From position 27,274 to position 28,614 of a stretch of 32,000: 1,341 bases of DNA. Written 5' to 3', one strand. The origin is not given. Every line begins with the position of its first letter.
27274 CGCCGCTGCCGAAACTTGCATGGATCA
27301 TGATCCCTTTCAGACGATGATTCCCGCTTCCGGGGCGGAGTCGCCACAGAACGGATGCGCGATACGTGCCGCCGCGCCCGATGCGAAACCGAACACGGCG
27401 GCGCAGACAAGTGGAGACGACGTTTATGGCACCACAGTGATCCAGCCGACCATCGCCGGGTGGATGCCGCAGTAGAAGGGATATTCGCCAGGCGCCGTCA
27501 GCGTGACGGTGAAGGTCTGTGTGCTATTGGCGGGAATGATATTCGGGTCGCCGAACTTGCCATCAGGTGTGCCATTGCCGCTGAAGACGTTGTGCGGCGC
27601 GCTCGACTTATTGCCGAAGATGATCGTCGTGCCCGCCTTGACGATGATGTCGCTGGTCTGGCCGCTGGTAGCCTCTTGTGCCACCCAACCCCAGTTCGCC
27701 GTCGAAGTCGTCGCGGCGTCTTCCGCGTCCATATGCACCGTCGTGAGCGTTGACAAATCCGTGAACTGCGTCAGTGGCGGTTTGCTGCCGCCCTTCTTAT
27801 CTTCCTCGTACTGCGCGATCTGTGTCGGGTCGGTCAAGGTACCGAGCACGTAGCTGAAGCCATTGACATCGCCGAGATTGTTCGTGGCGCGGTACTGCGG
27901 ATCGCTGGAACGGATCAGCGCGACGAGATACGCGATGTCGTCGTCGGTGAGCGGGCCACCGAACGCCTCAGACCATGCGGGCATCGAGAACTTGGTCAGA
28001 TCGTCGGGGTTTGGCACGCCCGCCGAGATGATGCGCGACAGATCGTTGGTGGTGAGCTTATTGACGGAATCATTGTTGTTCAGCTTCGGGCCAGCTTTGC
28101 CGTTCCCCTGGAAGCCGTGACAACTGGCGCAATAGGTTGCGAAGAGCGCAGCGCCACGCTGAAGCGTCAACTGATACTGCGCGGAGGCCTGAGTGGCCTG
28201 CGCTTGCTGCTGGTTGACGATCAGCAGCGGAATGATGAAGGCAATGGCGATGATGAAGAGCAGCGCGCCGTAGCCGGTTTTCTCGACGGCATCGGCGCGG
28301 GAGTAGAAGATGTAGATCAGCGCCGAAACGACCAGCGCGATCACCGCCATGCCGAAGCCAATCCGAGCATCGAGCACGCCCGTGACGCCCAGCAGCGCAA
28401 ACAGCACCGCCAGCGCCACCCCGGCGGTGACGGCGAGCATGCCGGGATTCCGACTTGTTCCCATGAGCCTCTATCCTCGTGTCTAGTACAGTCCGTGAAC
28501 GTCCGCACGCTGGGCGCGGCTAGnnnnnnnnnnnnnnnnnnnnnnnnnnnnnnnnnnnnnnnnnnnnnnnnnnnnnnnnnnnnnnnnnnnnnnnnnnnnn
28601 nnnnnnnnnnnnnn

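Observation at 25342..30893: Promoter-to-terminator 5-gene Rieske/cytochrome b6-type unit with two non-canonical components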

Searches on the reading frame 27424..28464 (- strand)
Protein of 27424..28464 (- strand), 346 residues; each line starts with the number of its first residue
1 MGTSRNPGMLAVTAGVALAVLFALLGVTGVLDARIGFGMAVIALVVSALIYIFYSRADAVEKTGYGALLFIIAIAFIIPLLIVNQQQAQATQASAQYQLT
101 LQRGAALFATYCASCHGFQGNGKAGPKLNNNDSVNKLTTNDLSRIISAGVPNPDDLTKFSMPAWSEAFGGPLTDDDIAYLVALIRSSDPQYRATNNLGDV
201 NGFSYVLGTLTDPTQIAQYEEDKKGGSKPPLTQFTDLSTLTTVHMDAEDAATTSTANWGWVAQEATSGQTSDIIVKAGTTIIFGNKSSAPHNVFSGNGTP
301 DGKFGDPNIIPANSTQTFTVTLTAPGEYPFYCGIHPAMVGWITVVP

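Call 3: search_protein_families(library=pfam, proteins=[window:27424-28464:-], max_evalue=0.01)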
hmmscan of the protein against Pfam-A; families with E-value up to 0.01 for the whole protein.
window:27424-28464:- (346 aa): 4 families
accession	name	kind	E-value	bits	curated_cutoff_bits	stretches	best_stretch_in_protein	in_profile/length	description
PF00034.26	Cytochrom_C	-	7e-12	47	21.3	1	102-187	2-89/90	Cytochrome c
PF13442.11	Cytochrome_CBB3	-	1.1e-09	38.9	27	1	101-182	3-66/68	Cytochrome C oxidase, cbb3-type, subunit III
PF00127.26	Copper-bind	-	1.2e-08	35.7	21.2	1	269-344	15-98/99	Copper binding proteins, plastocyanin/azurin family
PF13473.12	Cupredoxin_1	-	1.3e-08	35.3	27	1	270-344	34-104/104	Cupredoxin-like domain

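Call 4: search_protein_families(library=ncbifam, proteins=[window:27424-28464:-], max_evalue=0.01)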
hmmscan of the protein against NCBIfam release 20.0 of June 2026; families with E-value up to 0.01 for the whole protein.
window:27424-28464:- (346 aa): 10 families
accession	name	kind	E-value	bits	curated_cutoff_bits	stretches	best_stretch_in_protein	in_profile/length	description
TIGR00782.1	ccoP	equivalog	1.3e-10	41.1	179.95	1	95-184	101-193/285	cytochrome-c oxidase, cbb3-type subunit III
TIGR02657.1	amicyanin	equivalog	2.7e-09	37.3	110.2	1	269-344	9-82/83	amicyanin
TIGR02656.1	cyanin_plasto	equivalog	6.4e-09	36.1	87.85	1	271-344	17-98/99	plastocyanin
NF050122.1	bc1_QcrC_actin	exception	5.5e-08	32.4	200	1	87-128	28-160/253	cytochrome bc1 complex diheme cytochrome c subunit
NF011054.0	PRK14486.1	equivalog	4.4e-07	29.7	447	1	98-187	212-290/294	putative bifunctional cbb3-type cytochrome c oxidase subunit II/cytochrome c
NF045773.1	cytochro_C550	exception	4.5e-07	29.8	125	1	70-150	13-96/118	cytochrome c550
TIGR03872.1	cytochrome_MoxG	equivalog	3.9e-06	27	147.8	1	96-131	39-74/133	cytochrome c(L), periplasmic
NF045774.1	cytochro_C551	exception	9.6e-06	25.5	118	1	85-149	23-85/110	cytochrome c551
NF045930.1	Cytc6PetJCyano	equivalog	0.0015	18.5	135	1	81-165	11-87/110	cytochrome c6 PetJ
TIGR04485.1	thiosulf_SoxX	equivalog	0.0029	18.3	61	1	112-184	5-75/78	sulfur oxidation c-type cytochrome SoxX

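Call 22: find_homologous_proteins(query=window:27424-28464:-)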
Query window:27424-28464:- (346 aa): 310 proteins with E <= 0.001 among 8000 candidates; the best 120 are listed.
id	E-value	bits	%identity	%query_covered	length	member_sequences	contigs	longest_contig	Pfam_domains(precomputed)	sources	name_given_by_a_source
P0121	3.8e-227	771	100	100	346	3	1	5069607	PF00127.27,PF13473.13,PF13442.12,PF00034.27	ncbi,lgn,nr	ncbi:MAG: hypothetical protein OJF49_003330 [Ktedonobacterales bacterium]|nr:MAG: hypothetical prote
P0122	2.1e-155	535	68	100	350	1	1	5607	PF00127.27,PF13473.13,PF13442.12,PF00034.27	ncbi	ncbi:MAG: c-type cytochrome [Ktedonobacterales bacterium]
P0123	5.0e-152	524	67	100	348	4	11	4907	PF00127.27,PF13442.12,PF00034.27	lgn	-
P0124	1.2e-149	516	69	100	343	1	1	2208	PF00127.27,PF13442.12,PF00034.27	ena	-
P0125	1.7e-149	516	67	99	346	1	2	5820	PF00127.27,PF13442.12,PF00034.27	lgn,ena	-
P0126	2.0e-146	506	65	99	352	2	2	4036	PF00127.27,PF13442.12,PF00034.27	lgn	-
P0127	2.3e-145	502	66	99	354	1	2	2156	PF00127.27,PF13442.12,PF00034.27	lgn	-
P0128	1.7e-144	499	65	100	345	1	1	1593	PF00127.27,PF13442.12,PF00034.27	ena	-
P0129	3.7e-144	498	67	100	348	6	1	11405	PF00127.27,PF13442.12,PF00034.27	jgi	jgi:plastocyanin/mono/diheme cytochrome c family protein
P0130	4.4e-144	498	65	100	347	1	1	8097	PF00127.27,PF13442.12,PF00034.27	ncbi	-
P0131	3.8e-143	495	62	100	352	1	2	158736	PF00127.27,PF13442.12,PF00034.27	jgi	jgi:plastocyanin/mono/diheme cytochrome c family protein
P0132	6.6e-143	494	63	99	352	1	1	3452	PF00127.27,PF13442.12,PF00034.27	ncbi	-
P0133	2.0e-141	489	65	98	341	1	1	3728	PF00127.27,PF13473.13,PF13442.12,PF00034.27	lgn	-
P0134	5.2e-141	488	63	100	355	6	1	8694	PF00127.27,PF13473.13,PF13442.12,PF00034.27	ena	-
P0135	2.0e-134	466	61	100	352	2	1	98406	PF00127.27,PF13473.13,PF13442.12,PF00034.27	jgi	jgi:plastocyanin/mono/diheme cytochrome c family protein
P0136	2.8e-131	456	61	100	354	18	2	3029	PF00127.27,PF13442.12,PF00034.27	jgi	-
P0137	5.9e-129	448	62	98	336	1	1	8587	PF00127.27,PF13442.12,PF00034.27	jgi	jgi:plastocyanin/mono/diheme cytochrome c family protein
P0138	8.7e-129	448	60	100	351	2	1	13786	PF00127.27,PF13473.13,PF13442.12,PF00034.27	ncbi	-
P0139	1.4e-128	447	60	99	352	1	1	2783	PF00127.27,PF13473.13,PF13442.12,PF00034.27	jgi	jgi:plastocyanin/mono/diheme cytochrome c family protein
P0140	1.4e-128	447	63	99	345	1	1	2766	PF00127.27,PF13473.13,PF13442.12,PF00034.27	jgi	jgi:plastocyanin/mono/diheme cytochrome c family protein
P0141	2.7e-128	446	61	99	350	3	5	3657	PF00127.27,PF13473.13,PF13442.12,PF00034.27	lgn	-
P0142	6.2e-128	445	62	99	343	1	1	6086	PF00127.27,PF13473.13,PF13442.12,PF00034.27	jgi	jgi:plastocyanin/mono/diheme cytochrome c family protein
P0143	5.3e-127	442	59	100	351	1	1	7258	PF00127.27,PF13473.13,PF13442.12,PF00034.27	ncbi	-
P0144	2.2e-126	440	60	100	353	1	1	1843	PF00127.27,PF13442.12,PF00034.27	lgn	-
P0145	5.4e-126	438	59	100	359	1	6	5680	PF00127.27,PF13442.12,PF00034.27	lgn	-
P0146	4.1e-125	435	59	100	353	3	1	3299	PF00127.27,PF13442.12,PF00034.27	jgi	jgi:plastocyanin/mono/diheme cytochrome c family protein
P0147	4.4e-125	435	63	100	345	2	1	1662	PF00127.27,PF13473.13,PF13442.12,PF00034.27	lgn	-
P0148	5.7e-125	435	58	100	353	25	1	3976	PF00127.27,PF13442.12,PF00034.27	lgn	-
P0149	1.6e-124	434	59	100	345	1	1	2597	PF00127.27,PF13442.12,PF00034.27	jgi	jgi:plastocyanin/mono/diheme cytochrome c family protein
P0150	2.1e-124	433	59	99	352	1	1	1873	PF00127.27,PF13473.13,PF13442.12,PF00034.27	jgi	jgi:plastocyanin/mono/diheme cytochrome c family protein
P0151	2.9e-124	433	58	99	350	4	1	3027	PF00127.27,PF13473.13,PF13442.12,PF00034.27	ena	-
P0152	4.9e-124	432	59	100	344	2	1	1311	PF00127.27,PF13442.12,PF00034.27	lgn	-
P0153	4.9e-124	432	59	99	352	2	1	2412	PF00127.27,PF13442.12,PF00034.27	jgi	jgi:plastocyanin/mono/diheme cytochrome c family protein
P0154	5.4e-124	432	58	99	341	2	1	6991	PF00127.27,PF13442.12,PF00034.27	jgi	jgi:mono/diheme cytochrome c family protein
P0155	1.1e-123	431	58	100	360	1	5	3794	PF00127.27,PF13473.13,PF13442.12,PF00034.27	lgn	-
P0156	4.3e-123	429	58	100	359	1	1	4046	PF00127.27,PF13442.12,PF00034.27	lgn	-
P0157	4.4e-123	429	59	100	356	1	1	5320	PF00127.27,PF13442.12,PF00034.27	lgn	-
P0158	4.8e-123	429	60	100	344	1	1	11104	PF00127.27,PF13442.12,PF00034.27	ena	-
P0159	5.8e-123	428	58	100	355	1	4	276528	PF00127.27,PF13442.12,PF00034.27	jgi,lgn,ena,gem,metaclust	metaclust:\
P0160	6.4e-123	428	58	100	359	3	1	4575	PF00127.27,PF13442.12,PF00034.27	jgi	jgi:plastocyanin/mono/diheme cytochrome c family protein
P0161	7.1e-123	428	59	100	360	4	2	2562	PF00127.27,PF13442.12,PF00034.27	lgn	-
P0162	1.4e-122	427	58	100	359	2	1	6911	PF00127.27,PF13442.12,PF00034.27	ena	-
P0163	3.5e-122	426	58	100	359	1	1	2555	PF00127.27,PF13442.12,PF00034.27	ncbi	ncbi:MAG: c-type cytochrome [Ktedonobacterales bacterium]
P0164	3.7e-122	426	59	100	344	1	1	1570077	PF00127.27,PF13442.12,PF00034.27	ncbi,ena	-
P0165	4.8e-122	425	59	100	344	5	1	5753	PF00127.27,PF13442.12,PF00034.27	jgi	jgi:plastocyanin/mono/diheme cytochrome c family protein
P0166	1.0e-121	424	60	100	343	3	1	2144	PF00127.27,PF13442.12,PF00034.27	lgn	-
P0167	1.0e-121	424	58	100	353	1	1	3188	PF00127.27,PF13442.12,PF00034.27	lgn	-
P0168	1.5e-121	424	56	99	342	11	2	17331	PF00127.27,PF13442.12,PF00034.27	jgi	jgi:plastocyanin/mono/diheme cytochrome c family protein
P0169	1.8e-121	424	58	99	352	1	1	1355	PF00127.27,PF13473.13,PF13442.12,PF00034.27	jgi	jgi:plastocyanin/mono/diheme cytochrome c family protein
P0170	2.2e-121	423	58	100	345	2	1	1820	PF00127.27,PF13442.12,PF00034.27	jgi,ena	jgi:plastocyanin/mono/diheme cytochrome c family protein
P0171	3.6e-121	423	58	100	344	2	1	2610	PF00127.27,PF13442.12,PF00034.27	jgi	jgi:plastocyanin/mono/diheme cytochrome c family protein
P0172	6.2e-121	422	57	100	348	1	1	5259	PF00127.27,PF13442.12,PF00034.27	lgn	-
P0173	1.3e-120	421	56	99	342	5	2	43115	PF00127.27,PF13442.12,PF00034.27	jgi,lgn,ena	-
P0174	3.9e-120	419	57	100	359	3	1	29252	PF00127.27,PF13442.12,PF00034.27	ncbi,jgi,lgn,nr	ncbi:MAG TPA: c-type cytochrome [Ktedonobacterales bacterium]|nr:c-type cytochrome [Ktedonobacterale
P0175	5.3e-120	419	58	100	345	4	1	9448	PF00127.27,PF13442.12,PF00034.27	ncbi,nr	ncbi:MAG: hypothetical protein C5B60_03585 [Chloroflexi bacterium]|nr:MAG: hypothetical protein C5B6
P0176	1.2e-119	418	58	100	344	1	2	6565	PF00127.27,PF13442.12,PF00034.27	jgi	jgi:plastocyanin/mono/diheme cytochrome c family protein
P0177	1.9e-119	417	57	100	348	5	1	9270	PF00127.27,PF13442.12,PF00034.27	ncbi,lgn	ncbi:MAG TPA: c-type cytochrome [Ktedonobacterales bacterium]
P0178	7.4e-119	415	57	100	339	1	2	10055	PF00127.27,PF13442.12,PF00034.27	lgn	-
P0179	1.5e-118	414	57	99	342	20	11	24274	PF00127.27,PF13442.12,PF00034.27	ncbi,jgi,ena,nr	ncbi:MAG TPA: c-type cytochrome [Ktedonobacterales bacterium]|jgi:plastocyanin/mono/diheme cytochrom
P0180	2.3e-118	413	56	99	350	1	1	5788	PF00127.27,PF13473.13,PF13442.12,PF00034.27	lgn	-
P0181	6.1e-118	412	57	99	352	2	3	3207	PF00127.27,PF13442.12,PF00034.27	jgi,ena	-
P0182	7.0e-118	412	56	100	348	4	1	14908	PF00127.27,PF13442.12,PF00034.27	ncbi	ncbi:MAG: c-type cytochrome [Ktedonobacterales bacterium]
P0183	1.5e-117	411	57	99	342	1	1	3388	PF00127.27,PF13442.12,PF00034.27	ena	-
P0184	3.2e-117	410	58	100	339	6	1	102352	PF00127.27,PF13442.12,PF00034.27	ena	-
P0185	3.6e-117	409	56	100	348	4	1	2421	PF00127.27,PF13442.12,PF00034.27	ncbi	-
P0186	4.8e-117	409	57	100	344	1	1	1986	PF00127.27,PF13442.12,PF00034.27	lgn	-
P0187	1.1e-116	408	57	100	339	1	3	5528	PF00127.27,PF13442.12,PF00034.27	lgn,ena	-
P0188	1.1e-116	408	56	99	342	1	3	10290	PF00127.27,PF13442.12,PF00034.27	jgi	jgi:plastocyanin/mono/diheme cytochrome c family protein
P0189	1.2e-116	408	57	100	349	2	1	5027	PF00127.27,PF13442.12,PF00034.27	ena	-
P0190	2.0e-116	407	56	100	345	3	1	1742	PF00127.27,PF13442.12,PF00034.27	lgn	-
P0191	2.3e-116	407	57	99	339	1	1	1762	PF00127.27,PF13442.12,PF00034.27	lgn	-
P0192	2.3e-116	407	56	100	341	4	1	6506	PF00127.27,PF13442.12,PF00034.27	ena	-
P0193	2.5e-116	407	56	99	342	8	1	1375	PF00127.27,PF13442.12,PF00034.27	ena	-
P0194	3.0e-116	406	56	99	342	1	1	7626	PF00127.27,PF13442.12,PF00034.27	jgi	jgi:plastocyanin/mono/diheme cytochrome c family protein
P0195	3.1e-116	406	55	99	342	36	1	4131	PF00127.27,PF13442.12,PF00034.27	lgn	-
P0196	3.5e-116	406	55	99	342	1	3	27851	PF00127.27,PF13442.12,PF00034.27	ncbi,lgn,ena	-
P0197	5.5e-116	405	56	99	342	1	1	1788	PF00127.27,PF13442.12,PF00034.27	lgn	-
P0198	6.2e-116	405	56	99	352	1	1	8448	PF00127.27,PF13442.12,PF00034.27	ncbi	ncbi:MAG: plastocyanin/azurin family copper-binding protein [Ktedonobacterales bacterium]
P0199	7.4e-116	405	54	99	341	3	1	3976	PF00127.27,PF13442.12,PF00034.27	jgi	jgi:plastocyanin/mono/diheme cytochrome c family protein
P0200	1.4e-115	404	56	100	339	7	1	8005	PF00127.27,PF13442.12,PF00034.27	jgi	jgi:plastocyanin/mono/diheme cytochrome c family protein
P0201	1.6e-115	404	55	100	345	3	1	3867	PF00127.27,PF13442.12,PF00034.27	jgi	jgi:plastocyanin/mono/diheme cytochrome c family protein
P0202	1.8e-115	404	57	99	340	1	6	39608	PF00127.27,PF13473.13,PF13442.12,PF00034.27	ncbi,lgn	-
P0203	2.0e-115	404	55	100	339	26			PF00127.27,PF13442.12,PF00034.27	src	-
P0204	2.2e-115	403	54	100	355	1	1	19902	PF00127.27,PF13442.12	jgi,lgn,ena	jgi:plastocyanin/mono/diheme cytochrome c family protein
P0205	2.6e-115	403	56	94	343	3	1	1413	PF00127.27,PF13473.13,PF13442.12,PF00034.27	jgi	-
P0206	4.4e-115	403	54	99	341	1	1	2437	PF00127.27,PF13442.12,PF00034.27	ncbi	-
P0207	9.5e-115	401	57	99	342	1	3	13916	PF00127.27,PF13442.12,PF00034.27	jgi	-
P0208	9.9e-115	401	56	99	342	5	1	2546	PF00127.27,PF13442.12,PF00034.27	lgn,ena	-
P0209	1.3e-114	401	56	99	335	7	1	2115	PF00127.27,PF13473.13,PF13442.12,PF00034.27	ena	-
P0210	2.0e-114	400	57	100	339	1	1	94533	PF00127.27,PF13442.12,PF00034.27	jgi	jgi:plastocyanin/mono/diheme cytochrome c family protein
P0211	2.6e-114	400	56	99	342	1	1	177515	PF00127.27,PF13442.12,PF00034.27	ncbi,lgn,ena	-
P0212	2.7e-114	400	54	99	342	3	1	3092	PF00127.27,PF13442.12,PF00034.27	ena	-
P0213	5.9e-114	399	55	99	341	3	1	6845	PF00127.27,PF13442.12,PF00034.27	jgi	jgi:mono/diheme cytochrome c family protein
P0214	1.4e-113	398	56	99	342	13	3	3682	PF00127.27,PF13442.12,PF00034.27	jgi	jgi:plastocyanin/mono/diheme cytochrome c family protein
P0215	1.4e-113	398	55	99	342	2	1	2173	PF00127.27,PF13442.12,PF00034.27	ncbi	-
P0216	1.6e-113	397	55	100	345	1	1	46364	PF00127.27,PF13442.12,PF00034.27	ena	-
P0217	1.6e-113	397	54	99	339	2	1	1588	PF00127.27,PF13442.12,PF00034.27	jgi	jgi:mono/diheme cytochrome c family protein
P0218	1.9e-113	397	54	99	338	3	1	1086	PF00127.27,PF13442.12,PF00034.27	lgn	-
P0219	2.3e-113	397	55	100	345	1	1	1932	PF00127.27,PF13442.12,PF00034.27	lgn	-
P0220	2.5e-113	397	55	99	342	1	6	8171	PF00127.27,PF13442.12,PF00034.27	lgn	-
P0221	2.5e-113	397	55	99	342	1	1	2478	PF00127.27,PF13442.12,PF00034.27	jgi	jgi:plastocyanin/mono/diheme cytochrome c family protein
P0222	5.4e-113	396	54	100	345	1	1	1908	PF00127.27,PF13442.12,PF00034.27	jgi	jgi:plastocyanin/mono/diheme cytochrome c family protein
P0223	7.5e-113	395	56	100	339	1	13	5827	PF00127.27,PF13442.12,PF00034.27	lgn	-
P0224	8.7e-113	395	54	100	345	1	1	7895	PF00127.27,PF13442.12,PF00034.27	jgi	jgi:plastocyanin/mono/diheme cytochrome c family protein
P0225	8.8e-113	395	54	99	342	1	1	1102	PF00127.27,PF13442.12,PF00034.27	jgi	jgi:plastocyanin/mono/diheme cytochrome c family protein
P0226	1.2e-112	394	55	99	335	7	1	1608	PF00127.27,PF13473.13,PF13442.12,PF00034.27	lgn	-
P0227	2.4e-112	394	55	99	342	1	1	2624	PF00127.27,PF13442.12,PF00034.27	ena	-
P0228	2.9e-112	393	54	100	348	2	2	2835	PF00127.27,PF13442.12,PF00034.27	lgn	-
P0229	4.7e-112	393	54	99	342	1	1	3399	PF00127.27,PF13473.13,PF13442.12,PF00034.27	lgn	-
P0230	5.8e-112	392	55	100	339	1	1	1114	PF00127.27,PF13442.12,PF00034.27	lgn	-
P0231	6.5e-112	392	54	99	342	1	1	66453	PF00127.27,PF13442.12,PF00034.27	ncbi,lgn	ncbi:MAG TPA: plastocyanin/azurin family copper-binding protein [Ktedonobacterales bacterium]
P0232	1.4e-111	391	55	99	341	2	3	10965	PF00127.27,PF13442.12,PF00034.27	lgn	-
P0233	1.7e-111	391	55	99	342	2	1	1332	PF00127.27,PF13442.12,PF00034.27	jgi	jgi:plastocyanin/mono/diheme cytochrome c family protein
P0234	2.5e-111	390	53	99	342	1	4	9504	PF00127.27,PF13442.12,PF00034.27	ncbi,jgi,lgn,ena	-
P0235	3.2e-111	390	54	99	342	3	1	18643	PF00127.27,PF13442.12,PF00034.27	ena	-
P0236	3.6e-111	390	53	100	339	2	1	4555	PF00127.27,PF13442.12,PF00034.27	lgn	-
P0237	5.3e-111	389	57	99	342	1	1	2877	PF00127.27,PF13442.12,PF00034.27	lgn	-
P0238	8.8e-111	388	53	99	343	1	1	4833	PF00127.27,PF13442.12,PF00034.27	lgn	-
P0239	1.3e-110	388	54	99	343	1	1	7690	PF00127.27,PF13442.12,PF00034.27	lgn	-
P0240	1.8e-110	387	54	100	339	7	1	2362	PF00127.27,PF13442.12,PF00034.27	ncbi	-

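Call 63: search_solved_structures(query=window:27424-28464:-, max_evalue=0.001)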
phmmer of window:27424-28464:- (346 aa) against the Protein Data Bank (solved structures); distinct sequences matched with E-value up to 0.001: 53.
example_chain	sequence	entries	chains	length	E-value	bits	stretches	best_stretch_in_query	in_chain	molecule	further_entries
7w2j_C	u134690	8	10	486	1.6e-08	37.3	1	101-188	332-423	Fructose dehydrogenase cytochrome subunit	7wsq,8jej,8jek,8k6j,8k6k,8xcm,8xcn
8hcr_C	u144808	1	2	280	4.6e-08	35.8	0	83-163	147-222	Cytochrome bc1 complex cytochrome c subunit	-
7e1v_O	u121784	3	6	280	4.6e-08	35.8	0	83-163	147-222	Cytochrome bc1 complex cytochrome c subunit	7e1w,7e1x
9jqa_C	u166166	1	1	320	1.5e-07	34.1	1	101-188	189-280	Fructose dehydrogenase cytochrome subunit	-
9g83_v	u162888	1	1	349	5.9e-07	32.2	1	99-163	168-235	Cbb3-type cytochrome c oxidase subunit CcoP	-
6yez_P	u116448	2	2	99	8.6e-07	31.7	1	271-344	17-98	Plastocyanin, chloroplastic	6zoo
6adq_C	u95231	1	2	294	1.4e-06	31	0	66-128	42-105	Cytochrome bc1 complex cytochrome c subunit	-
6hwh_M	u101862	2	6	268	1.5e-06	30.9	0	101-161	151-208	Cytochrome bc1 complex cytochrome c subunit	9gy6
8ovc_O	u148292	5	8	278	2.1e-06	30.4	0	66-128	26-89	Cytochrome bc1 complex cytochrome c subunit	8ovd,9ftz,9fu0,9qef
2plt_A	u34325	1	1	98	2.2e-06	30.3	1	272-342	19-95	PLASTOCYANIN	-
7q21_C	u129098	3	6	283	3e-06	29.9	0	100-200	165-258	Cytochrome bc1 complex cytochrome c subunit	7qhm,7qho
7zqe_M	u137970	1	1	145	4.3e-06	29.4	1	272-342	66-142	Plastocyanin, chloroplastic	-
1pcs_A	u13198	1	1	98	5.1e-06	29.1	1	269-343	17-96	PLASTOCYANIN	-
5fc9_A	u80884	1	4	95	6e-06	28.9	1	273-344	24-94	Blue (Type 1) copper domain protein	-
6xkx_p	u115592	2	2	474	6.3e-06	28.8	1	99-185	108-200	Cbb3-type cytochrome c oxidase subunit CcoP,Cytochrome c-type cyt cy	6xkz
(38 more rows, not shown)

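Call 65: find_related_loci(query=A3, collection=metagenome_contigs, flank=6000)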
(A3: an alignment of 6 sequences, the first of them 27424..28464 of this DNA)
Query A3 (346 aa) in metagenome_contigs; peptide patterns used: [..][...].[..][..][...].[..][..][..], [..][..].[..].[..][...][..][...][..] (x = any residue, [..] = any of these).
600 stretches matched a pattern (row limit reached: there are more); 297 encode a relative of the query (tblastn E <= 1e-3); the best 80 are kept; 80 distinct loci.
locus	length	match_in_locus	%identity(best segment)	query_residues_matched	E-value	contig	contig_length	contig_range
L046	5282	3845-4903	62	1-345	1e-132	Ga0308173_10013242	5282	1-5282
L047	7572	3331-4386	58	1-345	8e-126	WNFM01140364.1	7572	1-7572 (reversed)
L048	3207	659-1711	57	1-344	1e-128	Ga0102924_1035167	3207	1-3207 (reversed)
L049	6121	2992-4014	57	1-344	9e-125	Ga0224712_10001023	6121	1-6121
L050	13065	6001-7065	58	1-346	7e-123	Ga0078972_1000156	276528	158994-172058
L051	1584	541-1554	54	1-345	1e-131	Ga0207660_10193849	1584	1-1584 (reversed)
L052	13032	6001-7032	57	1-345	3e-116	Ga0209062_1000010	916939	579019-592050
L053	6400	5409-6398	60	1-322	2e-116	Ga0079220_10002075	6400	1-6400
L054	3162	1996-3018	53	1-344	3e-118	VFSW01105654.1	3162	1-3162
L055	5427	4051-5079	43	3-345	3e-79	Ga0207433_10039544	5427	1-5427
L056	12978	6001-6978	44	24-346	7e-74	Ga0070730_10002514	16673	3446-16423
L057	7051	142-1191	40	1-346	2e-71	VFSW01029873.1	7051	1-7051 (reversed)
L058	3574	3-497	67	182-345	8e-69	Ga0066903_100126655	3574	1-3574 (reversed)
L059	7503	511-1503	41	38-345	3e-64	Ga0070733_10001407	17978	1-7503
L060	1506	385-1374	41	24-345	5e-67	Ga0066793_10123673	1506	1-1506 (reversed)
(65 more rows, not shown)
